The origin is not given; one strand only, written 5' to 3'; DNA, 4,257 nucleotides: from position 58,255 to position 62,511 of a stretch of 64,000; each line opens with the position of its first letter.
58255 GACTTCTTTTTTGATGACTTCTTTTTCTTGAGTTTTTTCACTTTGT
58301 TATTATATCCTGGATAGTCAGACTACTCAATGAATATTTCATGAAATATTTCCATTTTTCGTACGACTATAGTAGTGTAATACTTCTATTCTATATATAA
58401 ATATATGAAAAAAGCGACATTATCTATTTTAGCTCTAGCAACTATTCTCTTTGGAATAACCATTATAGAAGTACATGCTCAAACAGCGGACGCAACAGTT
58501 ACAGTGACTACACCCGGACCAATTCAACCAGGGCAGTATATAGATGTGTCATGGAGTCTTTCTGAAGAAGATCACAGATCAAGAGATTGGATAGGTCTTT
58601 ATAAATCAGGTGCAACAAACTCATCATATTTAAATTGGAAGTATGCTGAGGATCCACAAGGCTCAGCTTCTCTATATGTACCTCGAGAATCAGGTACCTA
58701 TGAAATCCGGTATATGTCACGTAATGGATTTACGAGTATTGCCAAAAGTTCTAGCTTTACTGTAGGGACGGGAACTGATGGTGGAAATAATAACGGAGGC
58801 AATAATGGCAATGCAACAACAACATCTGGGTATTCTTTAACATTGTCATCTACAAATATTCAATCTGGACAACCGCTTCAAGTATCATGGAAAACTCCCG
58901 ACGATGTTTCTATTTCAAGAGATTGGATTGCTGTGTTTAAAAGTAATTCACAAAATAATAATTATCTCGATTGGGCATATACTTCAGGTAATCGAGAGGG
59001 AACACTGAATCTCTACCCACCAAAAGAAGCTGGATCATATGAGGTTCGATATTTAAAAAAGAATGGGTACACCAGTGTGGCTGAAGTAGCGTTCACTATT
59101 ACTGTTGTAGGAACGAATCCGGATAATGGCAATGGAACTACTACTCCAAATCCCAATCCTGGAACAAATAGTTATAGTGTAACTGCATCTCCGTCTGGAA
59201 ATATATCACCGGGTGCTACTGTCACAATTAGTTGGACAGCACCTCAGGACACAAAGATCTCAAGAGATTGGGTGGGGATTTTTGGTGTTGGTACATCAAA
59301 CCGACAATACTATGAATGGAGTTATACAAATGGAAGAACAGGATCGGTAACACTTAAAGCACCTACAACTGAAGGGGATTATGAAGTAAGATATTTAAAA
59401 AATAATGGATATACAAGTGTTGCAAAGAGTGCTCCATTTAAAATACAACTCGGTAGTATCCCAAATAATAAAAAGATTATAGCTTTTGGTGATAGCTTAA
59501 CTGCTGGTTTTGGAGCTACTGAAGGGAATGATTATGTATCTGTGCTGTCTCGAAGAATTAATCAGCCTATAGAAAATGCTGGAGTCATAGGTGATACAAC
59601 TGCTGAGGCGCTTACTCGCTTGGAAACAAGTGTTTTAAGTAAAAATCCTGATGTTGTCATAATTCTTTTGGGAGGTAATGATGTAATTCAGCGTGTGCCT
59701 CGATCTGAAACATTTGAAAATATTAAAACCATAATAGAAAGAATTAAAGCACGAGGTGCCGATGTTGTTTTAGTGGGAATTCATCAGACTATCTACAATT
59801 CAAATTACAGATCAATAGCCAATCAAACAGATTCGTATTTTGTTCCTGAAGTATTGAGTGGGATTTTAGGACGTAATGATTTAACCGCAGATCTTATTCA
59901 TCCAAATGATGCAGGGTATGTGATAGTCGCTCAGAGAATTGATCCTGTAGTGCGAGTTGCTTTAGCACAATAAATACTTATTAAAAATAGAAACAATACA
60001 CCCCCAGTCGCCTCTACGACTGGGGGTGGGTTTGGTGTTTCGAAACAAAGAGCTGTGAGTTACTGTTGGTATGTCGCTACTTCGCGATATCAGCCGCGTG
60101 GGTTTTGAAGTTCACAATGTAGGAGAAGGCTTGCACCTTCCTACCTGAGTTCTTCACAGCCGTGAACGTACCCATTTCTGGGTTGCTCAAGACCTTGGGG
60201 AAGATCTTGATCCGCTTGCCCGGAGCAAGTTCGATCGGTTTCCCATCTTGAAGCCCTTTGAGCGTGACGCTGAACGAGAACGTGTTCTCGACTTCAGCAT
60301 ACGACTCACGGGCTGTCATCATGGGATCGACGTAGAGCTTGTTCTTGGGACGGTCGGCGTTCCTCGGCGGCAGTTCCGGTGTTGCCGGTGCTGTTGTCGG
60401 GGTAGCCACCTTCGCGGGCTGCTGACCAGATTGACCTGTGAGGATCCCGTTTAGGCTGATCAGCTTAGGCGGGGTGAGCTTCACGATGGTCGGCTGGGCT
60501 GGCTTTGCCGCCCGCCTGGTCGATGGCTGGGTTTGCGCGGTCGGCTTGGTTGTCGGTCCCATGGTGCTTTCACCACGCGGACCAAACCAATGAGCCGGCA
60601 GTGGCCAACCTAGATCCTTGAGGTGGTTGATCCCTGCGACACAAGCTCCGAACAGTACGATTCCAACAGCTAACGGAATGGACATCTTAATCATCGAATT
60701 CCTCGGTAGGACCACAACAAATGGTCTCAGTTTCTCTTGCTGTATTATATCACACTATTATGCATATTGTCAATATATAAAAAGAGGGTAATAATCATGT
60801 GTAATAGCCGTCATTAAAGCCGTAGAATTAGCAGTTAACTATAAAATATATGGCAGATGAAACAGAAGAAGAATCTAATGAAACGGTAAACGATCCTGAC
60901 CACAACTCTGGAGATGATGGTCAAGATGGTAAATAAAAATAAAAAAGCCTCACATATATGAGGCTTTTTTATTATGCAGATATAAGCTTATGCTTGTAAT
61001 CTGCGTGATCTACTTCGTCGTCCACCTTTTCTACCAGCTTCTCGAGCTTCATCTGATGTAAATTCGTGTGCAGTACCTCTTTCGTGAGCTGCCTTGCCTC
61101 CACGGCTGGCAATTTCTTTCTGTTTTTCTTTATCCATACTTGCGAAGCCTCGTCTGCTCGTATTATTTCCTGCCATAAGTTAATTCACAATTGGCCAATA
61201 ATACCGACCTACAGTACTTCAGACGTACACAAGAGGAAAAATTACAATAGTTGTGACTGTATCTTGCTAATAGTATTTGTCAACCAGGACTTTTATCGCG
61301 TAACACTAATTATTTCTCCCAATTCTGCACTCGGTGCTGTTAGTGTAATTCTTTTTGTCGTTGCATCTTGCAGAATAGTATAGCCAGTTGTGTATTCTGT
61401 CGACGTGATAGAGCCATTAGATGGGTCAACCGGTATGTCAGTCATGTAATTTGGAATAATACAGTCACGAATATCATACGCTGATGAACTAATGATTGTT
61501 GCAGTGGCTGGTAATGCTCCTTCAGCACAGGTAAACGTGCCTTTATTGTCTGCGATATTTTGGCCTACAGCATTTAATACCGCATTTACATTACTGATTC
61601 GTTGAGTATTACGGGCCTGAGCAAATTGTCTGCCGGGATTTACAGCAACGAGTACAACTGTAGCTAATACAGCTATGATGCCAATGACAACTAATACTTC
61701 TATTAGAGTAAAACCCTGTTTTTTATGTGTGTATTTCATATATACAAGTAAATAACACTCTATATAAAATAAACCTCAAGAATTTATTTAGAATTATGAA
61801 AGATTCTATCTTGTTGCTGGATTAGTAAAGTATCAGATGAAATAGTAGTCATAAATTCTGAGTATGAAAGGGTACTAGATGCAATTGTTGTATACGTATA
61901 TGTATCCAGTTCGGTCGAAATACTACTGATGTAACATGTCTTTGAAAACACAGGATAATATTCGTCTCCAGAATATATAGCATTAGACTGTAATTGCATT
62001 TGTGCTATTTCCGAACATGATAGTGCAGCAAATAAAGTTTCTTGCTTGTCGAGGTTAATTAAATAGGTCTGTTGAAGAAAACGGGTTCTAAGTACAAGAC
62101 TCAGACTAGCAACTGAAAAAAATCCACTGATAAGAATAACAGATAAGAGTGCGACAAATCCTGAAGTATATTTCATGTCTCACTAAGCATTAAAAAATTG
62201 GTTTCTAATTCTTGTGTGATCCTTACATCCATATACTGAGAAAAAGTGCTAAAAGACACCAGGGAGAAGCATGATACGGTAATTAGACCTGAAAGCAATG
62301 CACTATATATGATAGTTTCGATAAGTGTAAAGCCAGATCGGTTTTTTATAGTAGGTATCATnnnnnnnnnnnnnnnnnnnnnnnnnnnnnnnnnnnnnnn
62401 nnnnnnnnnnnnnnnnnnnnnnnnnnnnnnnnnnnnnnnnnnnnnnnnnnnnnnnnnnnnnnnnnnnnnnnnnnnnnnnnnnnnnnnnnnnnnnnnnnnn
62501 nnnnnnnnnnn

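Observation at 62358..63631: Prepilin fused to an LVIVD-repeat beta-propeller: candidate pilus-tip adhesin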

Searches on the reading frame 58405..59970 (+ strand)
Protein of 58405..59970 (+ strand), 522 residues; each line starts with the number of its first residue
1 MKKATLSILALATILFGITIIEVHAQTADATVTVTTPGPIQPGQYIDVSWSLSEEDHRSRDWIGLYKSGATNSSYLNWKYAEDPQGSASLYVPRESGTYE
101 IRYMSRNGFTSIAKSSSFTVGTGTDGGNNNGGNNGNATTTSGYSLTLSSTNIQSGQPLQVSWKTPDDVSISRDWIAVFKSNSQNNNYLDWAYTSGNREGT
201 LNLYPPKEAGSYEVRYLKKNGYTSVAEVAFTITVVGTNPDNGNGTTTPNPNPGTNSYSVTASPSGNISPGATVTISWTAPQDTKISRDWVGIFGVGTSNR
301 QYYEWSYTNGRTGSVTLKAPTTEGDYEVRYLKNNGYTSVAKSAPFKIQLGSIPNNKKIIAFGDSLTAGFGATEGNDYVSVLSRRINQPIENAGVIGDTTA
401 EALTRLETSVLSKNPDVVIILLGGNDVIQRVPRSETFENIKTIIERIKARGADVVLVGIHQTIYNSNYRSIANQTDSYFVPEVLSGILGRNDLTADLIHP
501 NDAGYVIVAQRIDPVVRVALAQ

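Call 52: search_protein_families(library=pfam, proteins=[window:58405-59970:+], max_evalue=0.001)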
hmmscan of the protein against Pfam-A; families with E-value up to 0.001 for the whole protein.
window:58405-59970:+ (522 aa): 6 families
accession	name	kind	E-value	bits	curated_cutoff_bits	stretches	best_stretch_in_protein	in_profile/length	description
PF13472.12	Lipase_GDSL_2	-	4.1e-23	83.2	32.9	1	360-505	1-176/178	GDSL-like Lipase/Acylhydrolase family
PF00657.28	Lipase_GDSL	-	2.9e-14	54.2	23.6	1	358-461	1-129/208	GDSL-like Lipase/Acylhydrolase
PF17751.7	SKICH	-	1.4e-13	51.6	23.4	2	42-118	12-101/103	SKICH domain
PF16562.11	HECW_N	-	1.5e-08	35.1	26.7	0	40-74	26-59/120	N-terminal domain of E3 ubiquitin-protein ligase HECW1 and 2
PF25182.1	NonGDSL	-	3.3e-07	30.3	80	1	389-459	69-139/220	Non-GDSL lipase-like family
PF14606.12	Lipase_GDSL_3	-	6.1e-05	23.8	27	0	355-401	1-48/178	GDSL-like Lipase/Acylhydrolase family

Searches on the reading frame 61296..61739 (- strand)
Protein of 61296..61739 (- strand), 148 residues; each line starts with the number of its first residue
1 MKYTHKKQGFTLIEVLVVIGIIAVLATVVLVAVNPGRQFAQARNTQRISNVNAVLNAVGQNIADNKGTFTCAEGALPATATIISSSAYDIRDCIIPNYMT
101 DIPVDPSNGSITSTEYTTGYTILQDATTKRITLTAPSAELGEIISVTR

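Call 6: search_protein_families(library=pfam, proteins=[window:61296-61739:-], max_evalue=1)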
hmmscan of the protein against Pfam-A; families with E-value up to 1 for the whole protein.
window:61296-61739:- (148 aa): 3 families
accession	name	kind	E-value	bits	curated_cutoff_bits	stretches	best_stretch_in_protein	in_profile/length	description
PF07963.17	N_methyl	-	4.4e-09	36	21.2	1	5-30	2-27/27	Prokaryotic N-terminal methylation motif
PF11773.13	ComGE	-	0.014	15.7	25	1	12-58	2-47/82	Competence system putative prepilin ComGE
PF14221.11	DUF4330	-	0.028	15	27.6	1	10-81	14-90/167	Domain of unknown function (DUF4330)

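Call 14: search_protein_families(library=ncbifam, proteins=[window:61296-61739:-], max_evalue=1)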
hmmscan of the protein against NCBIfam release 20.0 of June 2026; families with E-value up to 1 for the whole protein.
window:61296-61739:- (148 aa): 18 families
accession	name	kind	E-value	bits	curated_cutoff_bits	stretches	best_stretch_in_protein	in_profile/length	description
TIGR02532.1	IV_pilin_GFxxxE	domain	4.8e-08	32.5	16.3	1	7-30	1-24/24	prepilin-type N-terminal cleavage/methylation domain-containing protein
TIGR01710.1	typeII_sec_gspG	equivalog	3.9e-07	30.2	88.85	1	8-109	1-97/134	type II secretion system major pseudopilin GspG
TIGR01708.2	typeII_sec_gspH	equivalog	6.3e-07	29.5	80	1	8-39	2-33/169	type II secretion system minor pseudopilin GspH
NF007862.0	PRK10574.1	equivalog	1.2e-06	28.7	138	1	5-75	2-70/145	prepilin peptidase-dependent pilin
NF041013.1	T4P_ComGE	equivalog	6.3e-06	26.2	49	1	6-46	2-42/83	competence type IV pilus minor pilin ComGE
NF007800.0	PRK10506.1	equivalog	0.00012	22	158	1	4-57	5-56/163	prepilin peptidase-dependent protein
NF040999.1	pilin_ComGC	equivalog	0.00014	22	75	1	8-38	2-32/84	competence type IV pilus major pilin ComGC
NF040982.1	ComGD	equivalog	0.00081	19.8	70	1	8-51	2-43/139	competence type IV pilus minor pilin ComGD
NF041775.1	typeIV_PilA_Myxo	equivalog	0.00088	19.3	400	1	3-51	6-52/214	type IV pilin protein PilA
TIGR01711.1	gspJ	equivalog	0.0014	18.4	64.85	1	8-61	1-56/192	type II secretion system minor pseudopilin GspJ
TIGR02599.1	TIGR02599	subfamily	0.0021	17.4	256.5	1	9-62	1-56/361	Verru_Chthon cassette protein C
TIGR01707.1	gspI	equivalog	0.0077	16.7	44.35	1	9-37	1-29/101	type II secretion system minor pseudopilin GspI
TIGR02596.1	TIGR02596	subfamily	0.014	15.5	70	1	10-34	1-25/196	Verru_Chthon cassette protein D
NF047828.1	T3SSXpsI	equivalog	0.014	15.4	150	1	8-57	2-53/132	type II secretion system protein XpsI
NF007848.0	PRK10557.1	equivalog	0.023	14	120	1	4-49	7-51/192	prepilin peptidase-dependent protein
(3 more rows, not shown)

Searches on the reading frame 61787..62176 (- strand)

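Call 6: search_protein_families(library=pfam, proteins=[window:61787-62176:-], max_evalue=1)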
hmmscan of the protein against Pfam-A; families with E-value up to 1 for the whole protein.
window:61787-62176:- (130 aa): 0 families

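Call 14: search_protein_families(library=ncbifam, proteins=[window:61787-62176:-], max_evalue=1)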
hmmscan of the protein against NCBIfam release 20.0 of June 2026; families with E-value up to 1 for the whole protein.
window:61787-62176:- (130 aa): 1 family
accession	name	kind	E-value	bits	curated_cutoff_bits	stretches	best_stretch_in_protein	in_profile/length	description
NF033842.1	small_MgtS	equivalog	0.83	9.8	35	0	7-20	8-21/31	protein MgtS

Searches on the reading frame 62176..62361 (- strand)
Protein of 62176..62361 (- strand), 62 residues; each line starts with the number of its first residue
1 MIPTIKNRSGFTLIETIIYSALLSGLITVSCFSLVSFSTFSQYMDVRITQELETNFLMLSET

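Call 6: search_protein_families(library=pfam, proteins=[window:62176-62361:-], max_evalue=1)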
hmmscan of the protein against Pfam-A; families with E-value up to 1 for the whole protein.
window:62176-62361:- (62 aa): 1 family
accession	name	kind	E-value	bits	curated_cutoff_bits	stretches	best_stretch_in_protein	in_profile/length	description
PF07963.17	N_methyl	-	0.00017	21.5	21.2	1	6-24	2-20/27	Prokaryotic N-terminal methylation motif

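Call 14: search_protein_families(library=ncbifam, proteins=[window:62176-62361:-], max_evalue=1)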
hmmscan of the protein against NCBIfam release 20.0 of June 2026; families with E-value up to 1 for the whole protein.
window:62176-62361:- (62 aa): 5 families
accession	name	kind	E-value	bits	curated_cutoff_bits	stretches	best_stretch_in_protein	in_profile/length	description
NF040982.1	ComGD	equivalog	0.01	16.2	70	1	9-57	2-48/139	competence type IV pilus minor pilin ComGD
NF006453.0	PRK08808.1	equivalog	0.011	14.8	295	1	7-44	5-42/211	type II secretion system protein J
NF041002.1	pilin_ComGF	equivalog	0.018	15.3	80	1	9-53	2-46/139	competence type IV pilus minor pilin ComGF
NF007800.0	PRK10506.1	equivalog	0.074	12.9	158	1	4-29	4-29/163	prepilin peptidase-dependent protein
TIGR02532.1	IV_pilin_GFxxxE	domain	0.077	12.9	16.3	1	8-24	1-17/24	prepilin-type N-terminal cleavage/methylation domain-containing protein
